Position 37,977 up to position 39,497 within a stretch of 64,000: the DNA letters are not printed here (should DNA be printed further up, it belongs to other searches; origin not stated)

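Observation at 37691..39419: The only compositional anomaly in the window: a ~1.7-kb low-GC islet carrying a divergent two-gene cassette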

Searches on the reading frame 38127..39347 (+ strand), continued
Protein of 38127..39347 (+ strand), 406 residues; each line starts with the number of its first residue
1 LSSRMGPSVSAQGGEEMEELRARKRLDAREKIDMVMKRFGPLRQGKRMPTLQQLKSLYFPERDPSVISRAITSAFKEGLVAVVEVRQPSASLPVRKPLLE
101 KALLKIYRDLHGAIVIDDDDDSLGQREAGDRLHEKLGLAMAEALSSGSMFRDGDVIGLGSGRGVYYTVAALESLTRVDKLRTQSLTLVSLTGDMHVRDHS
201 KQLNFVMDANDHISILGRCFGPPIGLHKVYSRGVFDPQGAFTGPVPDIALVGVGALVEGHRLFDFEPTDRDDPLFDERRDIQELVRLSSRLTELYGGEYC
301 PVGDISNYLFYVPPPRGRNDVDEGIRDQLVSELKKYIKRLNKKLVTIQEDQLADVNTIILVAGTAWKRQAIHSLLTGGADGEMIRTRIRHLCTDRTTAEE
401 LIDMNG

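Call 57: search_protein_families(library=pfam, proteins=[L022:3341-5551:+, L022:8112-9269:+, L022:7599-8072:+, L025:7152-7844:+, L025:3685-5064:-, L025:5151-5621:-, L025:7996-9507:-, L026:1029-5285:-, L026:7385-8926:-, L026:5409-5780:-], max_evalue=0.001)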
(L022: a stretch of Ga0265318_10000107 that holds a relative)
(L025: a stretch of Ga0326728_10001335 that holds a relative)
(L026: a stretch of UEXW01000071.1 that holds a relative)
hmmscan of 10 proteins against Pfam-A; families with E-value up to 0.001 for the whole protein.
L022:3341-5551:+ (736 aa): 2 families
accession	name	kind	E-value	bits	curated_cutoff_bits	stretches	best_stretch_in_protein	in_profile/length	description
PF00120.29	Gln-synt_C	-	3.5e-99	332.6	24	1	401-730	3-342/344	Glutamine synthetase, catalytic domain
PF03951.24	Gln-synt_N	-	1.1e-05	25.4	33.4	1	360-391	49-80/82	Glutamine synthetase, beta-Grasp domain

L022:8112-9269:+ (385 aa): 6 families
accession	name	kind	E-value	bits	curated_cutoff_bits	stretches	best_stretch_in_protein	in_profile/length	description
PF02798.26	GST_N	-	1.3e-18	67.6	20.9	1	172-246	1-75/76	Glutathione S-transferase, N-terminal domain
PF13417.12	GST_N_3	-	2.9e-11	44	22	1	177-247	2-69/75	Glutathione S-transferase, N-terminal domain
PF13409.12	GST_N_2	-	3e-11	44.2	25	1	181-247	1-69/70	Glutathione S-transferase, N-terminal domain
PF00043.30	GST_C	-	3.1e-10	40.6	20.7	1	302-370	23-93/93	Glutathione S-transferase, C-terminal domain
PF13410.11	GST_C_2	-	5.4e-10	39.7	24.9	1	302-364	3-68/69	Glutathione S-transferase, C-terminal domain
PF14497.11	GST_C_3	-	3.5e-05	24.4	21.6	1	313-370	34-95/104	Glutathione S-transferase, C-terminal domain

L022:7599-8072:+ (157 aa): 1 family
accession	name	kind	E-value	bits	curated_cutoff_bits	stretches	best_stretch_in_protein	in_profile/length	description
PF08327.17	AHSA1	-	1.1e-12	48.8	22.1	1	17-148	1-118/125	Activator of Hsp90 ATPase homolog 1-like protein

L025:7152-7844:+ (230 aa): 0 families

L025:3685-5064:- (459 aa): 0 families

L025:5151-5621:- (156 aa): 0 families

L025:7996-9507:- (503 aa): 1 family
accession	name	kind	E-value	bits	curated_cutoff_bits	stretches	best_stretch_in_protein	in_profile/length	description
PF00374.24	NiFeSe_Hases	-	1.8e-28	100.2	25.8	2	69-147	1-79/508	Nickel-dependent hydrogenase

L026:1029-5285:- (1418 aa): 4 families
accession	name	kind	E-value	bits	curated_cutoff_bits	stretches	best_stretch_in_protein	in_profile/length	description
PF25183.1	OMP_b-brl_4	-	3.9e-182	608.2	30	1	584-1410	6-837/838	Outer membrane beta barrel domain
PF11741.13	AMIN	-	2.5e-17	63.3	20.5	2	215-306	4-99/101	AMIN domain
PF13620.12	CarboxypepD_reg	-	5.5e-12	46.3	32.3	1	423-495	9-81/82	Carboxypeptidase regulatory-like domain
PF13715.12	CarbopepD_reg_2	-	1.8e-06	28.3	32.2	1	424-487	10-69/88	CarboxypepD_reg-like domain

L026:7385-8926:- (513 aa): 2 families
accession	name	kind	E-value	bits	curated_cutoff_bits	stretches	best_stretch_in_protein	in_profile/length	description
PF02781.21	G6PD_C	-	1.4e-120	402.3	27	1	210-509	1-296/296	Glucose-6-phosphate dehydrogenase, C-terminal domain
PF00479.28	G6PD_N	-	2.3e-59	201.6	22.1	1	25-208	1-183/183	Glucose-6-phosphate dehydrogenase, NAD binding domain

L026:5409-5780:- (123 aa): 0 families

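Call 58: search_protein_families(library=pfam, proteins=[L027:3456-4394:-, L027:4612-5913:-, L027:2521-3021:+, L036:4177-5535:-, L036:7521-8519:+, L036:8747-10513:+, L036:3007-4107:-, L030:3460-5574:+, L030:2-742:-, L033:1902-3104:-], max_evalue=0.001)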
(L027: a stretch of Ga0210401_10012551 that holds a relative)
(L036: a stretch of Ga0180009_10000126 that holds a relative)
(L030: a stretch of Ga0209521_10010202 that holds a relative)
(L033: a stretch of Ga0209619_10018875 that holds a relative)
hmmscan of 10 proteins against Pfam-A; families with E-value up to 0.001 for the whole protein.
L027:3456-4394:- (312 aa): 2 families
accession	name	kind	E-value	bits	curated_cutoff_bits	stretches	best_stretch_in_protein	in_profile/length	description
PF00561.26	Abhydrolase_1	-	9.3e-16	58.7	25.8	1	62-294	14-245/245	alpha/beta hydrolase fold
PF12697.13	Abhydrolase_6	-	3e-10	41.6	26.3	1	68-299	17-216/217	Alpha/beta hydrolase family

L027:4612-5913:- (433 aa): 1 family
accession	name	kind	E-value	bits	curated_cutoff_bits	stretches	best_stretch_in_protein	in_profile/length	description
PF12543.13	DUF3738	-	7.2e-44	150.6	22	1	207-427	3-190/190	Protein of unknown function (DUF3738)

L027:2521-3021:+ (166 aa): 0 families

L036:4177-5535:- (452 aa): 0 families

L036:7521-8519:+ (332 aa): 4 families
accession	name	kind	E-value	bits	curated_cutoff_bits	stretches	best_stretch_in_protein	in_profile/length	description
PF13683.12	rve_3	-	5.6e-10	39.3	26.5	1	236-298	2-64/67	Integrase core domain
PF13565.12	HTH_32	-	1.5e-07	32.3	33.7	1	51-121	1-73/73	Homeodomain-like domain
PF13276.12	HTH_21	-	1.9e-05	25.2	28.1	1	80-126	4-52/60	HTH-like domain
PF01498.24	HTH_Tnp_Tc3_2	-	3.5e-05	24.4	31.5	1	86-126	4-44/72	Transposase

L036:8747-10513:+ (588 aa): 3 families
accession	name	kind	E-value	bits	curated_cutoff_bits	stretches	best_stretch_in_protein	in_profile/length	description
PF09818.15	ABC_ATPase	-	1.2e-117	392.4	23.2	1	186-465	3-280/283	P-loop domain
PF20446.3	ABC_N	-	3.2e-42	144.6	26.5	1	20-179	4-160/162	ATPase of the ABC class N-terminal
PF21117.3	MRB1590_C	-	1e-25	90.8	27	1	488-581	4-100/102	MRB1590 C-terminal domain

L036:3007-4107:- (366 aa): 1 family
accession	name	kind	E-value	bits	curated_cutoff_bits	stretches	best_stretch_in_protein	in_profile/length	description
PF00557.29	Peptidase_M24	-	1.3e-07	32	23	1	137-330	2-207/208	Metallopeptidase family M24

L030:3460-5574:+ (704 aa): 8 families
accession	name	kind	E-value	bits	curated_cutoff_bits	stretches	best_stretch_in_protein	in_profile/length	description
PF00580.27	UvrD-helicase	-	1.2e-96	324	23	1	7-270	1-271/271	UvrD/REP helicase N-terminal domain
PF13361.12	UvrD_C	-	7.6e-81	272.7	25.6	1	275-610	1-347/350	UvrD-like helicase C-terminal domain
PF13245.12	AAA_19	-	8.8e-25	87.9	25.1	1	11-255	1-134/134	AAA domain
PF13538.12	UvrD_C_2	-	1.5e-10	41.2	27.4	1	550-609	2-52/52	UvrD-like helicase C-terminal domain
PF01443.25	Viral_helicase1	-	1.4e-09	38.6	21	0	188-259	37-106/228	Viral superfamily 1 RNA helicase core domain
PF13604.12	AAA_30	-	9.4e-07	29.2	27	0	7-70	2-65/191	AAA domain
PF13086.12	AAA_11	-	0.00015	22.1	27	1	12-222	7-224/257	AAA domain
PF13401.12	AAA_22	-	0.00064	20.5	27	0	18-116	4-95/130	AAA domain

L030:2-742:- (247 aa): 1 family
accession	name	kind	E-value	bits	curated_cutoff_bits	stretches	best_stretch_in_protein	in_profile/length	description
PF00899.27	ThiF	-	3.6e-21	75.9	28.1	1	114-235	18-140/238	ThiF family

L033:1902-3104:- (400 aa): 1 family
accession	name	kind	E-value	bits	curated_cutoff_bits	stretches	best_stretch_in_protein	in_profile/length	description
PF00899.27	ThiF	-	4.3e-27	95.2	28.1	1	156-346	18-209/238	ThiF family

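Call 76: search_dna_similar(query=P0001, collection=plasmids, mode=protein, max_evalue=0.001, max_rows=15)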
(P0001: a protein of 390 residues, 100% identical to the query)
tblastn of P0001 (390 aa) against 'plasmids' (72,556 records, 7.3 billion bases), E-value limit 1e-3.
No match.

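Call 77: search_dna_similar(query=P0001, collection=phages, mode=protein, max_evalue=0.001, max_rows=15)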
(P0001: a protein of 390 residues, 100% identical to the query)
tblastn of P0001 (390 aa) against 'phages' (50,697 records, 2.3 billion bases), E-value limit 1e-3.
No match.

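Call 78: find_related_loci(query=A3, collection=viral_contigs, flank=6000)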
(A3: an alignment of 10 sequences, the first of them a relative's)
Query A3 (390 aa) in viral_contigs; peptide patterns used: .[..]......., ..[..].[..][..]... (x = any residue, [..] = any of these).
43 stretches matched a pattern, but none encodes a relative of the query by tblastn (E <= 1e-3).
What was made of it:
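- On Known anti-phage defence or phage gene families: The regulator has no tblastn match in phage or plasmid records or in IMG/VR (calls 76-78).
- The protein has no match in plasmid, phage or IMG/VR collections (calls 76-78).
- Tried and rejected: There was no match in plasmid, phage or IMG/VR collections (calls 76-78).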

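Call 79: predict_structure(protein=P0032)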
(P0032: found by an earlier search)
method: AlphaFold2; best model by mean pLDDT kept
length: 62 residues; sequences in the alignment: 1
mean_pLDDT: 71.6   pTM: 0.48
mean pLDDT of the five models: 71.6, 56.8, 54.0, 52.1, 49.7
residues with pLDDT >= 90: 0; 70-90: 38; 50-70: 21; < 50: 3
segments of 3 or more residues with pLDDT < 50: 1-3
pLDDT, mean of each block of 10 residues (from residue 1): 54 61 75 75 81 80 84
secondary structure, 60 per line:
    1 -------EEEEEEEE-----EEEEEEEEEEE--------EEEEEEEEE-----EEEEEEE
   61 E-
elements in order: E8-15 E21-31 E40-48 E54-61

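Call 81: fold_search(model_id=the predicted structure, library=pdb)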
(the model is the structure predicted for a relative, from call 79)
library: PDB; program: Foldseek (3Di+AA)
matches with E <= 10: 411; with E <= 0.001: 0
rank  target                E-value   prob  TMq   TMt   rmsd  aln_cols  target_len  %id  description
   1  8xcj_F                1.6e-01  0.44  0.36  0.09   6.5        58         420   10  Open State of central tail fiber of bacteriophage lambda upon binding to LamB (gpJ713-LamB complex) (released 2024-05-01)
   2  3lh4                  1.8e-01  0.54  0.39  0.24   7.5        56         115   11  Crystal Structure of Sialostatin L2 (released 2010-09-29)
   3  4zm8_D                1.8e-01  0.18  0.33  0.21  13.7        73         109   14  Crystal Structure of Sialostatin L (released 2015-06-17)
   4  3mwz                  3.1e-01  0.33  0.35  0.20   8.2        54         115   15  Crystal structure of the selenomethionine derivative of the L 22,47,100 M mutant of sialostatin L2 (released 2010-07-14)
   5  6q0v_C                3.3e-01  0.51  0.48  0.21   4.0        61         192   11  Structure of DDB1-DDA1-DCAF15 complex bound to tasisulam and RBM39 (released 2019-11-13)
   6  6qlf_P                3.5e-01  0.57  0.48  0.17   4.0        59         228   19  Structure of inner kinetochore CCAN complex with mask1 (released 2019-10-02)
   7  6baq_E                4.0e-01  0.28  0.43  0.16   9.0        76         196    8  Mus musculus BPIFA1 (released 2018-05-09)
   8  6p77_A                4.0e-01  0.10  0.26  0.18   6.7        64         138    6  2.5 Angstrom structure of Caci_6494 from Catenulispora Acidiphila (released 2020-06-17)
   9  9guc_B                4.3e-01  0.87  0.58  0.46   3.4        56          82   12  Adhiron-mediated Identification of a Novel and Selective Allosteric Pocket in Aurora Kinase A (released 2025-10-01)
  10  6vw4_B                5.0e-01  0.13  0.30  0.17   6.9        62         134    5  2.35 Angstrom structure of Caci_6494 from Catenulispora Acidiphila in complex with S-DNPA (released 2020-06-17)
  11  6baq_G                5.3e-01  0.23  0.42  0.16   9.1        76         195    8  Mus musculus BPIFA1 (released 2018-05-09)
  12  5aiw_MODEL_1_A        5.7e-01  0.23  0.41  0.25   4.5        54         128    4  NMR solution structure of the putative transfer protein TraH from Gram-positive conjugative plasmid pIP501 (released 2016-03-09)
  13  8ow1_PP               6.1e-01  0.38  0.48  0.16   3.9        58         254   19  Cryo-EM structure of the yeast Inner kinetochore bound to a CENP-A nucleosome. (released 2023-08-09)
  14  8ojg_G                7.0e-01  0.18  0.41  0.17   7.6        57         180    9  Structure of the MlaCD complex (2:6 stoichiometry) (released 2024-07-10)
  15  3d2e_C                7.0e-01  0.14  0.37  0.05  11.6        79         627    4  Crystal structure of a complex of Sse1p and Hsp70, Selenomethionine-labeled crystals (released 2008-06-17)
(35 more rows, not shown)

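Call 86: search_protein_families(library=pfam, alignment_id=A1, max_evalue=0.1)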
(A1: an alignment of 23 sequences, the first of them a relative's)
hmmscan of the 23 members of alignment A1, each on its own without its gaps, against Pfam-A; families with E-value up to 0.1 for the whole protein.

A. member 1, P0001 (390 aa): 1 family
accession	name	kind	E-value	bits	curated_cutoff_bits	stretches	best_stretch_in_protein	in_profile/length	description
PF04198.19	Sugar-bind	-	2.8e-11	43.6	27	2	323-386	201-256/257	Putative sugar-binding domain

B. families by the number of members that match (of 23 scanned): 10 families
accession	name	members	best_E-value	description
PF04198.19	Sugar-bind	22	3.1e-17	Putative sugar-binding domain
PF13936.12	HTH_38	2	0.009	Helix-turn-helix domain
PF01047.28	MarR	2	0.032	MarR family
PF25212.1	HVO_A0114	1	0.0063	HVO_A0114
PF04552.19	Sigma54_DBD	1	0.025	Sigma-54, DNA binding domain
PF12802.13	MarR_2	1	0.037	MarR family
PF00392.27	GntR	1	0.043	Bacterial regulatory proteins, gntR family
PF08537.15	NBP1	1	0.05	Fungal Nap binding protein NBP1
PF13747.11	DUF4164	1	0.056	Domain of unknown function (DUF4164)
PF13384.12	HTH_23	1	0.073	Homeodomain-like domain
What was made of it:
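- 38202..38360 (+): N-terminal helical DNA-binding domain (about residues 10-62). The conserved presumed recognition helix reads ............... Weak HTH Pfam hits in some family members (call 86).
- On SorC family of transcription regulators: 22 of 23 family members match (call 86). Sequence-level HTH hits are weak and seen in only a few members (call 86).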

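Call 94: find_encoding_contigs(protein=P0015, flank=3000, max_places=4)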
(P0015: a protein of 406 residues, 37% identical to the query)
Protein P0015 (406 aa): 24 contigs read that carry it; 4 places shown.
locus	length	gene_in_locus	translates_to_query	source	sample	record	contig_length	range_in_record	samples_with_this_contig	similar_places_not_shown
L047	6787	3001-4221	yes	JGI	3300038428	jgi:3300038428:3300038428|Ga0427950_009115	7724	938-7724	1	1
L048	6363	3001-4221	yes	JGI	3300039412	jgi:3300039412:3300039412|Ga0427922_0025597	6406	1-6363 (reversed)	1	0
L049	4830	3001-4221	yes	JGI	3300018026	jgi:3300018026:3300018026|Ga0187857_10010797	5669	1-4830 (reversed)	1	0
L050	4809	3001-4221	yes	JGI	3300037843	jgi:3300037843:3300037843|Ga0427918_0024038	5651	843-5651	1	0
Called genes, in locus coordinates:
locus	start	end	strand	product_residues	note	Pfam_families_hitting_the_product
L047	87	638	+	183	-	-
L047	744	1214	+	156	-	PF13391:HNH_2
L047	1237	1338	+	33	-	-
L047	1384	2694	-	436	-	-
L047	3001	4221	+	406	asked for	PF04198:Sugar-bind (faint)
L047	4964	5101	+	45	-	-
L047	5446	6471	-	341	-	PF04748:Polysacc_deac_2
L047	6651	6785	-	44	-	?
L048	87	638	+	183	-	-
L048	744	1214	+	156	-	PF13391:HNH_2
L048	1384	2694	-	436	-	-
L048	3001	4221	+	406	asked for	PF04198:Sugar-bind (faint)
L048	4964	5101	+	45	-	-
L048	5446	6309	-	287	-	PF04748:Polysacc_deac_2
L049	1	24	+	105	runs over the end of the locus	-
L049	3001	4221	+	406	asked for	PF04198:Sugar-bind (faint)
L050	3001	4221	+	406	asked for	PF04198:Sugar-bind (faint)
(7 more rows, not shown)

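Call 101: search_solved_structures(query=A4, max_evalue=10, show_alignments=1)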
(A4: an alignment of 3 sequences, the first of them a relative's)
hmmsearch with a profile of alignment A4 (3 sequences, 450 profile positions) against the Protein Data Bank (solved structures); distinct sequences matched with E-value up to 10: 5.
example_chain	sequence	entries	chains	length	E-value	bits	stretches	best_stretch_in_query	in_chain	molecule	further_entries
3e18_A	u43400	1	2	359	0.0092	18.1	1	85-224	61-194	oxidoreductase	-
5w0o_A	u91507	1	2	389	0.21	13.6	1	338-409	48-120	Terminal uridylyltransferase 7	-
5w0n_A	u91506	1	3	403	0.23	13.5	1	338-409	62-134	Terminal uridylyltransferase 7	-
4yzw_A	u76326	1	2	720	0.31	13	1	302-386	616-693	AGAP004976-PA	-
5w0b_A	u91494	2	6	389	0.8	11.7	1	338-409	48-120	Terminal uridylyltransferase 7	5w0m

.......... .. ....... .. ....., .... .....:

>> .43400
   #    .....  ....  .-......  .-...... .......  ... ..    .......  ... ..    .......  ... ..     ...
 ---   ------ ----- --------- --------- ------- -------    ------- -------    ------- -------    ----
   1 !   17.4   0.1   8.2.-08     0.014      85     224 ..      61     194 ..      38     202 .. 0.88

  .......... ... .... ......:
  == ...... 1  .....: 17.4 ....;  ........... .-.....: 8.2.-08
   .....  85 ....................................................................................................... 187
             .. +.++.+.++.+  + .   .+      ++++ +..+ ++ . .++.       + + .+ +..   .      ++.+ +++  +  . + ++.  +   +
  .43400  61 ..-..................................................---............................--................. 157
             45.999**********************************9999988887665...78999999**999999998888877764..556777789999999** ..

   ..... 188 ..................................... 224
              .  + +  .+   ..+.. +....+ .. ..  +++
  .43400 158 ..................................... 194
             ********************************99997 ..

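Call 102: search_protein_families(library=pfam, proteins=[L047:1384-2694:-, L025:3685-5064:-, L036:4177-5535:-, L024:2960-4354:-, L001:9236-9985:+, L004:9300-10304:+, L004:10771-11973:+], max_evalue=1)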
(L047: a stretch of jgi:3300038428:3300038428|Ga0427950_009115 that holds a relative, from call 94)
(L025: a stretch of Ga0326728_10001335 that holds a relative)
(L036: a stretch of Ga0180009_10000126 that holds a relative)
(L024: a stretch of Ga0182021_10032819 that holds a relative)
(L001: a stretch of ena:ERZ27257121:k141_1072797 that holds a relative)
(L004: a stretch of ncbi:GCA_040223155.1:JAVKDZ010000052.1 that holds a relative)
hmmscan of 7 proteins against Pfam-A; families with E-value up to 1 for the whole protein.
L047:1384-2694:- (436 aa): 0 families

L025:3685-5064:- (459 aa): 0 families

L036:4177-5535:- (452 aa): 0 families

L024:2960-4354:- (464 aa): 6 families
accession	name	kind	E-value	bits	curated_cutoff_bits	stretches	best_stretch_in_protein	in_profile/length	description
PF13567.11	DUF4131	-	0.0077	16.4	31.6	1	85-194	5-111/165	Domain of unknown function (DUF4131)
PF12495.13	Vip3A_N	-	0.016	15.6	25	1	234-282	69-114/177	Vegetative insecticide protein 3A N terminal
PF15330.11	SIT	-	0.024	15.6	27.6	1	111-178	4-76/114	SHP2-interacting transmembrane adaptor protein, SIT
PF12631.12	MnmE_helical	-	0.034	14.7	40.1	1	45-269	83-192/211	MnmE helical domain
PF02942.19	Flu_B_NS1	-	0.15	11.5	25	1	241-321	157-244/247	Influenza B non-structural protein (NS1)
PF25305.1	Ig_PDGFR_d4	-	0.24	11.8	27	1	162-200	61-98/140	Platelet-derived growth factor receptor Ig-like domain 4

L001:9236-9985:+ (249 aa): 3 families
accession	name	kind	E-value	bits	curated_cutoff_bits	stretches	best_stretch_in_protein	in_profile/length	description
PF01909.29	NTP_transf_2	-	8.2e-06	26.6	21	1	24-62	9-46/93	Nucleotidyltransferase domain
PF18765.7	Polbeta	-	0.0091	16.6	26.9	1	32-64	15-47/93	Polymerase beta, Nucleotidyltransferase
PF03445.19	DUF294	-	0.059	13.7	21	1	33-68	52-88/138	Putative nucleotidyltransferase DUF294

L004:9300-10304:+ (334 aa): 0 families

L004:10771-11973:+ (400 aa): 0 families
